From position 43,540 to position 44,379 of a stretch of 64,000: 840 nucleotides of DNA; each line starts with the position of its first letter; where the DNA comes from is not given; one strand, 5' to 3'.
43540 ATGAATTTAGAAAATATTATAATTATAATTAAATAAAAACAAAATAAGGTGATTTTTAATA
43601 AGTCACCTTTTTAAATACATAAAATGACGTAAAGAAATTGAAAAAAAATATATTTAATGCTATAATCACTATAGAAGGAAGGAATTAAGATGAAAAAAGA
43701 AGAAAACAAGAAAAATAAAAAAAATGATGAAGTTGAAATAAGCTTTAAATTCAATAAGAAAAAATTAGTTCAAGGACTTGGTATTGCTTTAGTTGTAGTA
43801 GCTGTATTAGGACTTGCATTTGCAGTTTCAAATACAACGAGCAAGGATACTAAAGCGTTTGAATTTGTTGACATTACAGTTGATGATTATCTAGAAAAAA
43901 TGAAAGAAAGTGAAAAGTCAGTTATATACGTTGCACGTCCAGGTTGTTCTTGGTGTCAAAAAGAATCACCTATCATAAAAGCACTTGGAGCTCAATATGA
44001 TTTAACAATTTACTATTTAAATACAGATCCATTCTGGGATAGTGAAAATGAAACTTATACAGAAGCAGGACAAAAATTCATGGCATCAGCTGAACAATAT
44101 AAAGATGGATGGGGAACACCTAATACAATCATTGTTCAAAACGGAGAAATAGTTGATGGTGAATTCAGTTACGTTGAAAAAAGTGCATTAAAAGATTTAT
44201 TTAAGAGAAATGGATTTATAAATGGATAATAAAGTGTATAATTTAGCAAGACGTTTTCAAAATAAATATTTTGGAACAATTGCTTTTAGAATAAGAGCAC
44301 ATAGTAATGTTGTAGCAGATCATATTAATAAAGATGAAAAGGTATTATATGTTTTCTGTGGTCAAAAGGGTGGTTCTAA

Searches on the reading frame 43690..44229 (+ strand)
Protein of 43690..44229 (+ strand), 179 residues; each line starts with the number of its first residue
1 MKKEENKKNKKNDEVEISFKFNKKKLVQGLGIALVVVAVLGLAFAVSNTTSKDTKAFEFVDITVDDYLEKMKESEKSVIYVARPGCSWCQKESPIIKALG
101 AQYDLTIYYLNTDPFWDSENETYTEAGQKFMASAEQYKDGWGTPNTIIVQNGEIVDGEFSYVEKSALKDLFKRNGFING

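Call 9: search_protein_families(library=pfam, proteins=[window:43690-44229:+], max_evalue=0.01)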
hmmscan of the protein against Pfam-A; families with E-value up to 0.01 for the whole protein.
window:43690-44229:+ (179 aa): 1 family
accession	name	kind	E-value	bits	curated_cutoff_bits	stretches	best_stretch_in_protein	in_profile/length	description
PF13728.12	TraF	-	0.00011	22.5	23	1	67-114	123-169/224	F plasmid transfer operon protein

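Call 32: search_protein_families(library=ncbifam, proteins=[window:43690-44229:+], max_evalue=0.01)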
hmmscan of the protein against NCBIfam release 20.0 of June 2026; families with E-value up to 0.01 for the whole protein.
window:43690-44229:+ (179 aa): 3 families
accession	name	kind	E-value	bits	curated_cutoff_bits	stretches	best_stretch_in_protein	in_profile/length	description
TIGR01295.2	PedC_BrcD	equivalog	1e-10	41.7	120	1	61-157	42-137/152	PedC/BrcD family bacteriocin maturation disulfide isomerase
TIGR02738.1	TrbB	equivalog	0.0001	22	132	1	68-119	44-95/153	type-F conjugative transfer system pilin assembly thiol-disulfide isomerase TrbB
TIGR02740.1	TraF-like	hypoth_equivalog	0.0035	16.7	232.25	1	75-113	170-208/276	TraF-like protein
